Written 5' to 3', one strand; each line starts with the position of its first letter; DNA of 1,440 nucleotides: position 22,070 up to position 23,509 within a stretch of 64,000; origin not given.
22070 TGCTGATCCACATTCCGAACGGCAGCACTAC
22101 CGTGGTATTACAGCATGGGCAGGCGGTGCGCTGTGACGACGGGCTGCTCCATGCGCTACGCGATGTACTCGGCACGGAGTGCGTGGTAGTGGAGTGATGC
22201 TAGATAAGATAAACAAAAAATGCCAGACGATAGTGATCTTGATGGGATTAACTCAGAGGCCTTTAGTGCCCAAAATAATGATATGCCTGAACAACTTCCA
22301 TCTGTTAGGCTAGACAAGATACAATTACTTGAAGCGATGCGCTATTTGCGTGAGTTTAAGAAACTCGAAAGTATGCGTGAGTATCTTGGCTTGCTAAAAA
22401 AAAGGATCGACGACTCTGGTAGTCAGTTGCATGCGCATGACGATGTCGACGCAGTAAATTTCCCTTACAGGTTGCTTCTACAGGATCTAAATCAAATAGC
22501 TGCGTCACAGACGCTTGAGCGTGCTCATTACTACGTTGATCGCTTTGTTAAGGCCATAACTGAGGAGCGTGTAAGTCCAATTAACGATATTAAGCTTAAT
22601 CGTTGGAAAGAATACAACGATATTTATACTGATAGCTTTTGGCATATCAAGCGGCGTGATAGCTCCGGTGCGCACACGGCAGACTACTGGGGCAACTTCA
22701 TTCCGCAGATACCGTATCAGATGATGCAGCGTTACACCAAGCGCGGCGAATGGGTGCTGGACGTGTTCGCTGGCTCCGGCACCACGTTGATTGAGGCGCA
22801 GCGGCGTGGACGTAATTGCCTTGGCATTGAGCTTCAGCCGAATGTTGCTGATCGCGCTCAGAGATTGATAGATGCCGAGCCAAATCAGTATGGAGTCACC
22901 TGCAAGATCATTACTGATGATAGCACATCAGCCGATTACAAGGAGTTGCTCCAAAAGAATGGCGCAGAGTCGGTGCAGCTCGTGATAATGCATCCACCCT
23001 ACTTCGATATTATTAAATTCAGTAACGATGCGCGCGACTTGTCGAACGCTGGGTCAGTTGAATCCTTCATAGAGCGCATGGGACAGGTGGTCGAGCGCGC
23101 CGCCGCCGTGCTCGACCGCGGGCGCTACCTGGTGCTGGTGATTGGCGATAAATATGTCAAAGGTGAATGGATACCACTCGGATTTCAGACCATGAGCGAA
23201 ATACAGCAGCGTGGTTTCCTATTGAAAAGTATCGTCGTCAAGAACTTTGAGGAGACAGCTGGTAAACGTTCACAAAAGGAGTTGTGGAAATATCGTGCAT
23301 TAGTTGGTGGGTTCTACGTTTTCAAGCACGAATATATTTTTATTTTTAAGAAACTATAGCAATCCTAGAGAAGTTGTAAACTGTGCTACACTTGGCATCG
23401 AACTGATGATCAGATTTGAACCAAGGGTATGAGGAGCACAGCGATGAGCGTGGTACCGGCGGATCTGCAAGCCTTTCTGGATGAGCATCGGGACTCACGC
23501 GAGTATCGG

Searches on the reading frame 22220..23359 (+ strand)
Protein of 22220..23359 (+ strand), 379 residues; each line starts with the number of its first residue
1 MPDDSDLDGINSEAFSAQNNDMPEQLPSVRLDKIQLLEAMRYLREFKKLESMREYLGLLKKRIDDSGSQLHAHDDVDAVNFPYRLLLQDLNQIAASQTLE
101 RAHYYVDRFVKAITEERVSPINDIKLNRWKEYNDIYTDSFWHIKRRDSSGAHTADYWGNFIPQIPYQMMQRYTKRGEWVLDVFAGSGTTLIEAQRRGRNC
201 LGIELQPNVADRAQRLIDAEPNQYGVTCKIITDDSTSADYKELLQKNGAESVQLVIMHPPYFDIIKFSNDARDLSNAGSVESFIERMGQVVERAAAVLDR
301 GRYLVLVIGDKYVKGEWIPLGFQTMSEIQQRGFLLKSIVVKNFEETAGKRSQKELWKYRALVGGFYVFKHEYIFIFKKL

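Call 3: search_protein_families(library=pfam, proteins=[window:22220-23359:+], max_evalue=0.1)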
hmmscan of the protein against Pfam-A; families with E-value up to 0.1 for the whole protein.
window:22220-23359:+ (379 aa): 7 families
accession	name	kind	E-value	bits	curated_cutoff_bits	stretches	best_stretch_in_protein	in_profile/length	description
PF01555.25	N6_N4_Mtase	-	4.6e-23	82.8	26.7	2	125-214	133-220/221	DNA methylase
PF03602.21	Cons_hypoth95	-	1.1e-06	28.9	24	1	167-265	34-127/182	Conserved hypothetical protein 95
PF01170.24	UPF0020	-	0.0016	18.6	22.3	1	173-221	26-74/197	RMKL-like, methyltransferase domain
PF13649.12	Methyltransf_25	-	0.0021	19.2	27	1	179-235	1-55/97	Methyltransferase domain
PF09445.16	Methyltransf_15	-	0.029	14.4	22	1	178-261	3-81/165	RNA cap guanine-N2 methyltransferase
PF02475.24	TRM5-TYW2_MTfase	-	0.03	14.7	28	1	169-210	30-73/164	TRM5/TYW2 methyltransferase domain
PF08241.18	Methyltransf_11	-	0.054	14.6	21.2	0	180-228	1-44/95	Methyltransferase domain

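Call 4: search_protein_families(library=padloc, proteins=[window:22220-23359:+], max_evalue=1)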
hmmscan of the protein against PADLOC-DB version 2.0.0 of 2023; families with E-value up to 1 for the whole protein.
window:22220-23359:+ (379 aa): 64 families (the best 25 are shown)
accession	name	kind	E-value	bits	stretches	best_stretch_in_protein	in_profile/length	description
PDLC03351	MTase_II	-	8.8e-144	477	1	29-378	6-347/348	Type II methyltransferase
PDLC03376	MTase_II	-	2.3e-36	123.9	1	124-378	4-249/249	Type II methyltransferase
PDLC03353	MTase_II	-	4e-26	90.1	2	122-217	161-250/260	Type II methyltransferase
PDLC03387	MTase_II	-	3.8e-22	76.8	2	137-218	199-276/289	Type II methyltransferase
PDLC03350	MTase_II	-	5.2e-20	70.1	2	103-219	184-297/312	Type II methyltransferase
PDLC03239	MTase_II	-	1.3e-19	68.2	3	155-207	70-124/442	Type II methyltransferase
PDLC03325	MTase_II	-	2.2e-14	51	1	135-207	51-123/426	Type II methyltransferase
PDLC03260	MTase_II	-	6.6e-14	49.6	2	129-219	226-309/349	Type II methyltransferase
PDLC03371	MTase_II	-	4.1e-13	47.5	2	124-219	159-254/260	Type II methyltransferase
PDLC03380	MTase_II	-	8.4e-12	43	2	155-215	36-96/393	Type II methyltransferase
PDLC03283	MTase_II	-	1.6e-11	42.1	1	129-222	181-276/352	Type II methyltransferase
PDLC03299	MTase_II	-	2.5e-11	41.6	2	169-218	209-258/296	Type II methyltransferase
PDLC03265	MTase_II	-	7e-11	40.1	2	135-217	250-328/333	Type II methyltransferase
PDLC03259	MTase_II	-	9.8e-11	39.1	2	150-208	188-246/423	Type II methyltransferase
PDLC04134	mad2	-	1.4e-10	38.6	1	161-336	275-420/492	mads_2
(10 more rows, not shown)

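Call 5: search_protein_families(library=ncbifam, proteins=[window:22220-23359:+], max_evalue=0.1)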
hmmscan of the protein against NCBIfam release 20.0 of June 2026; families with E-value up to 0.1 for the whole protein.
window:22220-23359:+ (379 aa): 8 families
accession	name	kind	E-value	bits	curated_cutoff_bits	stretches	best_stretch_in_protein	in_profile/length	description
NF008572.0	PRK11524.1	equivalog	1.2e-06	27.8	292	1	170-208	205-247/294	adenine-specific DNA-methyltransferase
NF050803.1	DnaMtaseCcrMCaul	equivalog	1.5e-06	27.3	830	1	167-220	197-250/350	adenine-specific DNA-methyltransferase CcrM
NF010253.0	PRK13699.1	subfamily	5.1e-05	23.1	244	1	168-210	156-198/226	DNA methyltransferase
NF043040.1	corrin_prot_MT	hypoth_equivalog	0.00035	20.1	180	1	163-224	29-90/216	corrinoid protein-associated methyltransferase CpaM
NF001790.0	PRK00517.3-3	equivalog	0.0018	17.7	269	1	168-222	115-168/262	50S ribosomal protein L11 methyltransferase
TIGR01177.1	TIGR01177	hypoth_equivalog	0.0023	17.3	316.55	1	174-275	181-273/330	TIGR01177 family methyltransferase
NF041820.1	daptide_MTase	equivalog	0.03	13.8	175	1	172-239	33-100/243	daptide-type RiPP biosynthesis methyltransferase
TIGR00095.1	TIGR00095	equivalog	0.069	12.8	117.5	0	170-215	48-93/194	16S rRNA (guanine(966)-N(2))-methyltransferase RsmD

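Call 8: search_protein_families(library=phrogs, proteins=[window:22220-23359:+], max_evalue=1)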
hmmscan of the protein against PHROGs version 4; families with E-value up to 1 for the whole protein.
window:22220-23359:+ (379 aa): 16 families
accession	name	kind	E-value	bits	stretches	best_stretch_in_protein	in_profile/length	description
phrog_498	-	other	3.2e-23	83.1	1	165-333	368-556/633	DNA methyltransferase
phrog_12517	-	unknown function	8.3e-20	72.2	1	109-335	37-262/316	-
phrog_67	-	other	8.4e-18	65.8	2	170-226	296-352/743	DNA methyltransferase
phrog_18146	-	other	4.5e-17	63.1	2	156-207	49-101/452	DNA methyltransferase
phrog_3008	-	other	5e-10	40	1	166-214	156-208/244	DNA methyltransferase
phrog_23085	-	unknown function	5.8e-09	36.7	1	129-213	17-101/138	-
phrog_23522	-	unknown function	2.4e-06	28.3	1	151-223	27-104/273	-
phrog_18293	-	other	6.6e-05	23.8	1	169-208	59-98/119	methyltransferase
phrog_8769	-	other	6.7e-05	23.7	1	176-206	12-42/71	methyltransferase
phrog_6952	-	other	0.00037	21.4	1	167-216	125-174/181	DNA methyltransferase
phrog_10183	-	other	0.00044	19.6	1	176-209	116-149/889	DNA methyltransferase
phrog_757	-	other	0.0075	16.4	1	167-263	5-85/247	DNA methyltransferase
phrog_16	-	DNA, RNA and nucleotide metabolism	0.012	14.7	1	168-208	860-900/986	DNA helicase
phrog_6025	-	other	0.031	14.9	1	237-320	16-87/192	DNA methyltransferase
phrog_22502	-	other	0.05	14.3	1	171-219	66-115/276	methyltransferase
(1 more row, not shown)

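Call 23: find_homologous_proteins(query=window:22220-23359:+, max_evalue=1e-20)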
Query window:22220-23359:+ (379 aa): 6111 proteins with E <= 1e-20 among 8000 candidates; the best 120 are listed.
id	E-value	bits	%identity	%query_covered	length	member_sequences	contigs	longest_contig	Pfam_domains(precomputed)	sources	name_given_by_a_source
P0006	1.4e-254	862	100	100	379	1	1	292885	PF03602.22,PF01555.25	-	-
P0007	2.7e-159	548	65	99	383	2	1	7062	PF01555.25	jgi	jgi:16S rRNA G966 N2-methylase RsmD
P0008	1.9e-156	539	69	94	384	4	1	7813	PF03602.22,PF01555.25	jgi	jgi:16S rRNA G966 N2-methylase RsmD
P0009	3.8e-155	535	72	85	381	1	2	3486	PF01555.25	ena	-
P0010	2.1e-151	522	65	91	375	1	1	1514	PF01555.25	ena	-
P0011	5.7e-151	521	64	92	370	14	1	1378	PF01555.25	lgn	-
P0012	9.9e-151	520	64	92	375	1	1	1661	PF01555.25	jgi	jgi:DNA modification methylase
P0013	1.3e-150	520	66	89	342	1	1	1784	PF01555.25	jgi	jgi:DNA modification methylase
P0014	3.9e-150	518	63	93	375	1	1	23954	PF01555.25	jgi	jgi:DNA modification methylase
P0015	1.1e-149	517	62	95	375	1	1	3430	PF01555.25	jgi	-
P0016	1.2e-149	517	62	95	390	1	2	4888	PF01555.25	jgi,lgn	-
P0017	3.8e-149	515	63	96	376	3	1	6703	PF01170.25,PF01555.25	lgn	-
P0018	4.6e-149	515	63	96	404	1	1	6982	PF01555.25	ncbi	-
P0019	1.3e-148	513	63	93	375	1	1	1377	PF01555.25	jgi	jgi:hypothetical protein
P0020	1.8e-148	513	65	89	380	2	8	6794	PF01555.25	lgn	-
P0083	1.3e-142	493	61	95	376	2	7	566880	PF01555.25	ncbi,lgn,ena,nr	ncbi:MAG: DNA methyltransferase [Chloroflexi bacterium AL-W]|nr:DNA methyltransferase [Chloroflexi b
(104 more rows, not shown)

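Call 24: search_solved_structures(query=window:22220-23359:+, max_evalue=0.001)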
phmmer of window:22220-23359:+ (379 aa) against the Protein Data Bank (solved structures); distinct sequences matched with E-value up to 0.001: 2.
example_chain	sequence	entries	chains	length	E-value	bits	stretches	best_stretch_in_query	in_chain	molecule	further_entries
2zie_A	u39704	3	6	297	1.1e-14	57.6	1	146-216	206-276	Putative modification methylase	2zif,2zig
1boo_A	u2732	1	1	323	0.00093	21.6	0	159-223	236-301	PROTEIN (N-4 CYTOSINE-SPECIFIC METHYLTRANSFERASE PVU II)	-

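Call 26: find_encoding_contigs(protein=P0007, flank=6000, max_places=2)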
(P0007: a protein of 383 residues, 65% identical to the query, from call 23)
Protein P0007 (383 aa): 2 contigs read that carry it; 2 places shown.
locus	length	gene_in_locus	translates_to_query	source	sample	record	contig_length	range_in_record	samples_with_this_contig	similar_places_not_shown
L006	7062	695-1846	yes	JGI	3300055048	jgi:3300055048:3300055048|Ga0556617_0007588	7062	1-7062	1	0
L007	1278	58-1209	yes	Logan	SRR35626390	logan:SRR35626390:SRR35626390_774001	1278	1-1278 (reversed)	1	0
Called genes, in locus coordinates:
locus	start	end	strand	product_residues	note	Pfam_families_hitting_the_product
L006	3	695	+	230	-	?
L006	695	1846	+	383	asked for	PF01555:N6_N4_Mtase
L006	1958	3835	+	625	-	PF03235:GmrSD_N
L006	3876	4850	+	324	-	PF01636:APH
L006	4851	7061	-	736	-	?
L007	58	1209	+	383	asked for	PF01555:N6_N4_Mtase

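Call 27: find_encoding_contigs(protein=P0008, flank=6000, max_places=2)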
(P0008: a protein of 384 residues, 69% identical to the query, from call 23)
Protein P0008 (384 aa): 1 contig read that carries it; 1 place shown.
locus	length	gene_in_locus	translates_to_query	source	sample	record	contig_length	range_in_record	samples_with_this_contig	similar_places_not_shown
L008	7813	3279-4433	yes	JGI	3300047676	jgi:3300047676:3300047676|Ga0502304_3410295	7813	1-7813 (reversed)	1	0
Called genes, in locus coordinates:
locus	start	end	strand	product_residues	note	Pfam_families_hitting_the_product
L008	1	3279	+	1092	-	?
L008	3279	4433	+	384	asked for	PF01555:N6_N4_Mtase, PF03602:Cons_hypoth95 (weak), PF01555:N6_N4_Mtase (weak)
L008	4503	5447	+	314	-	PF01636:APH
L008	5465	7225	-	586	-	PF25021:TEN_NHL (faint), PF01436:NHL (faint), PF20067:SSL_N (faint), PF24684:Vgb_lyase (faint)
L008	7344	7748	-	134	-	-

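Call 28: find_encoding_contigs(protein=P0014, flank=6000, max_places=2)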
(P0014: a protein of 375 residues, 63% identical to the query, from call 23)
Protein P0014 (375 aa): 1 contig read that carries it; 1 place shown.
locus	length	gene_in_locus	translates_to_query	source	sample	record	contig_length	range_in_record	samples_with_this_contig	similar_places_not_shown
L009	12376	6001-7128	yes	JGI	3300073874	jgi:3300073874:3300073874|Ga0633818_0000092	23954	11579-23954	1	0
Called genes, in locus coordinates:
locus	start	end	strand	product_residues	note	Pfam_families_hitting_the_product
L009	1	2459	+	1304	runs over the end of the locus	PF01637:ATPase_2 (faint), PF14516:AAA_35, PF13401:AAA_22 (faint)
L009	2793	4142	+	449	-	-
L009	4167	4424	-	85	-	-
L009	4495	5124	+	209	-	PF04389:Peptidase_M28, PF01546:Peptidase_M20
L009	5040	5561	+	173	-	PF01546:Peptidase_M20 (weak)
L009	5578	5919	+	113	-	PF07883:Cupin_2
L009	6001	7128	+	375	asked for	PF01555:N6_N4_Mtase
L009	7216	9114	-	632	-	PF01743:PolyA_pol, PF01966:HD (weak)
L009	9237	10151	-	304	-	-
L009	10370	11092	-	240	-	PF00561:Abhydrolase_1 (weak), PF12146:Hydrolase_4, PF12697:Abhydrolase_6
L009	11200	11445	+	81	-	-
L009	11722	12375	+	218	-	?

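Call 29: find_encoding_contigs(protein=P0083, flank=6000, max_places=3)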
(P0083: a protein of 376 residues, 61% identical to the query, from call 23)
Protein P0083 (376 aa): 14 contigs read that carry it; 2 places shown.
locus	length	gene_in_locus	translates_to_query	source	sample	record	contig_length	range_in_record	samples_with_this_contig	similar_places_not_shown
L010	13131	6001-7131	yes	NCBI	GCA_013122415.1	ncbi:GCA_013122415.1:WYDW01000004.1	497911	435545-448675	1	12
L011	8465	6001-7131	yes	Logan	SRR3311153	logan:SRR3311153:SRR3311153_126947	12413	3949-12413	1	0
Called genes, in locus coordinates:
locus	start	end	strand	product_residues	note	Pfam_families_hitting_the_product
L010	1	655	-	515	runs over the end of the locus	PF13243:SQHop_cyclase_C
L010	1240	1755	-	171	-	-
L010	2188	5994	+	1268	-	-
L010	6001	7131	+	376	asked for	PF01555:N6_N4_Mtase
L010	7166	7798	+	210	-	-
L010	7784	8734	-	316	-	PF01555:N6_N4_Mtase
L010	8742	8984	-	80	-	PF02604:PhdYeFM_antitox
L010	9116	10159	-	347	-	PF01212:Beta_elim_lyase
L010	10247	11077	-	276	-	-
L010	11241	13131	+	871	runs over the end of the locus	PF02861:Clp_N, PF23569:NBD_SMAX1, PF00004:AAA, PF17871:AAA_lid_9, PF07724:AAA_2, PF00004:AAA, PF07728:AAA_5, PF10431:ClpB_D2-small, +10 more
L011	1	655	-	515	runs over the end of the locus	PF13243:SQHop_cyclase_C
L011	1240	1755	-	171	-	-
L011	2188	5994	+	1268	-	-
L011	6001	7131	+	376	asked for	PF01555:N6_N4_Mtase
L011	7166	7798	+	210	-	-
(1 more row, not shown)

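Call 44: search_protein_families(library=pfam, proteins=[L006:1958-3835:+, L010:7166-7798:+], max_evalue=0.001)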
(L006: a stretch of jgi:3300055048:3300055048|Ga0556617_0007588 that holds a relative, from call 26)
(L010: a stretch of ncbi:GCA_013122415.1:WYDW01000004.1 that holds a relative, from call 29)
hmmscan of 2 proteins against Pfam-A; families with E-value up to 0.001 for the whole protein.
L006:1958-3835:+ (625 aa): 1 family
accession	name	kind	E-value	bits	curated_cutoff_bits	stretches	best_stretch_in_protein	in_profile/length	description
PF03235.19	GmrSD_N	-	1.6e-13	51.6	33.2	1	63-234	12-190/199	GmrSD restriction endonuclease, N-terminal domain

L010:7166-7798:+ (210 aa): 0 families

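Call 58: find_related_loci(query=window:22220-23359:+, collection=genome_contigs, flank=7000)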
Query window:22220-23359:+ (379 aa) in genome_contigs; peptide patterns used: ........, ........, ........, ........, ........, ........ (x = any residue, [..] = any of these).
572 stretches matched a pattern; 422 encode a relative of the query (tblastn E <= 1e-3); the best 80 are kept; 80 distinct loci.
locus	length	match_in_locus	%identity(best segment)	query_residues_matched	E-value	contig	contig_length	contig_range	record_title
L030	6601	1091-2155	69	23-378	1e-165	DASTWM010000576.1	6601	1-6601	MAG TPA_asm: Roseiflexaceae bacterium isolate SMAG_U2388 k141_583210, whole genome shotgun sequence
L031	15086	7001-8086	62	20-378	2e-150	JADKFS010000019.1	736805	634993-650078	MAG: Candidatus Ribeiella danica isolate Ribe_BAT3C.183 tig01078810-10-7364730, whole genome shotgun sequence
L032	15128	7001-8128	60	16-378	1e-149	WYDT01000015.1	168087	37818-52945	MAG: Chloroflexi bacterium AL-N1 GFH23_1086642, whole genome shotgun sequence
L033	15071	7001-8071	62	23-378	2e-149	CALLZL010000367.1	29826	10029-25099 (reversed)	MAG TPA_asm: uncultured Chloroflexi bacterium isolate SRR2107179_bin.52_CONCOCT_v1.1_MAG genome assembly, contig: ERZ794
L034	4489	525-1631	59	7-378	4e-152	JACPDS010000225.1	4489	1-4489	MAG: Armatimonadetes bacterium isolate NC_groundwater_315_Ag_B-0.1um_31_7 GD18-4_B1_scaffold_1797028, whole genome shotg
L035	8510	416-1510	59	11-378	4e-148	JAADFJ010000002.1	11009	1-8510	MAG: Campylobacterota bacterium isolate M_MaxBin.016 contig-127_10172, whole genome shotgun sequence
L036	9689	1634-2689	60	31-378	1e-146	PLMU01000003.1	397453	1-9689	MAG: Phycisphaerales bacterium isolate fen_1357 73.20120800_E2X.42_contig_495, whole genome shotgun sequence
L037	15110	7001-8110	58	11-379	1e-146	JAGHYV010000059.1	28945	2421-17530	MAG: Roseiflexus sp. isolate 629F.7 NODE_259_length_28945_cov_373.755486, whole genome shotgun sequence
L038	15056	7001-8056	60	31-378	8e-147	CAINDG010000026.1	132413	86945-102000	MAG: uncultured planctomycete isolate A14_bin-1425 genome assembly, contig: bin-1425:26/54, whole genome shotgun sequenc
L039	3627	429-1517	58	10-378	3e-151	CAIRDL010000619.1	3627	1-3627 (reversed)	MAG: uncultured Oscillochloris sp. isolate Ja1-D5_bin-794 genome assembly, contig: bin-794:0619/1196, whole genome shotg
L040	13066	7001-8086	59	16-378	4e-146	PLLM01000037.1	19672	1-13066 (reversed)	MAG: Phycisphaerales bacterium isolate fen_1362 73.20120800_E3X.35_contig_420, whole genome shotgun sequence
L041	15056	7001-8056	61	31-378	5e-146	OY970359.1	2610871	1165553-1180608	MAG: uncultured Phycisphaerales bacterium isolate MFD01231.bin.c.4 genome assembly, chromosome: 1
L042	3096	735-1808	61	23-378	2e-152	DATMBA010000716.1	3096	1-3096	MAG TPA_asm: Roseiflexaceae bacterium isolate SMAG_U13340 k141_78443, whole genome shotgun sequence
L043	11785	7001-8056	59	31-378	2e-145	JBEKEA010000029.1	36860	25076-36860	MAG: Sedimentisphaerales bacterium isolate SPRUCE 196 SPRUCE_196_29, whole genome shotgun sequence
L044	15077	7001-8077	59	19-378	2e-145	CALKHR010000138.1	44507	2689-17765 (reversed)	MAG TPA_asm: uncultured Roseiflexaceae bacterium isolate SRR5251193_bin.39_CONCOCT_v1.1_MAG genome assembly, contig: ERZ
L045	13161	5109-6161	61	29-378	2e-145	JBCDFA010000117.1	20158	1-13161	MAG: Chloroflexota bacterium isolate P01_G01_bin.9 k141_8911_length_20158_cov_48.1838, whole genome shotgun sequence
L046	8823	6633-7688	59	28-379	1e-145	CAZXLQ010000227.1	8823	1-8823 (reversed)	MAG TPA_asm: uncultured Clostridia bacterium isolate SRP329715_co1_264 genome assembly, contig: NODE_12207_length_8823_c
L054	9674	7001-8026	61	27-378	8e-144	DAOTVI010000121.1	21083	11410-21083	MAG TPA_asm: Anaerolineae bacterium isolate H106_27 k137_1499544, whole genome shotgun sequence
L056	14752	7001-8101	59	20-378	6e-143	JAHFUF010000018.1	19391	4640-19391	MAG: Blastocatellia bacterium isolate nzgw73 NODE_3182_length_19392_cov_3.055576, whole genome shotgun sequence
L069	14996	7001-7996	61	42-378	4e-139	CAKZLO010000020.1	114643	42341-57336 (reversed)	MAG TPA_asm: uncultured Ardenticatenia bacterium isolate SRR5214706_bin.41_CONCOCT_v1.1_MAG genome assembly, contig: ERZ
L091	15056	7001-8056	57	28-378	1e-134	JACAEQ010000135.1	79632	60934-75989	MAG: Chloroflexota bacterium isolate L.E.CH.5 k119_3027243, whole genome shotgun sequence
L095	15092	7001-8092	55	10-378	2e-134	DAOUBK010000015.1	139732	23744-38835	MAG TPA_asm: Roseiflexus sp. isolate H69_722 k75_313855, whole genome shotgun sequence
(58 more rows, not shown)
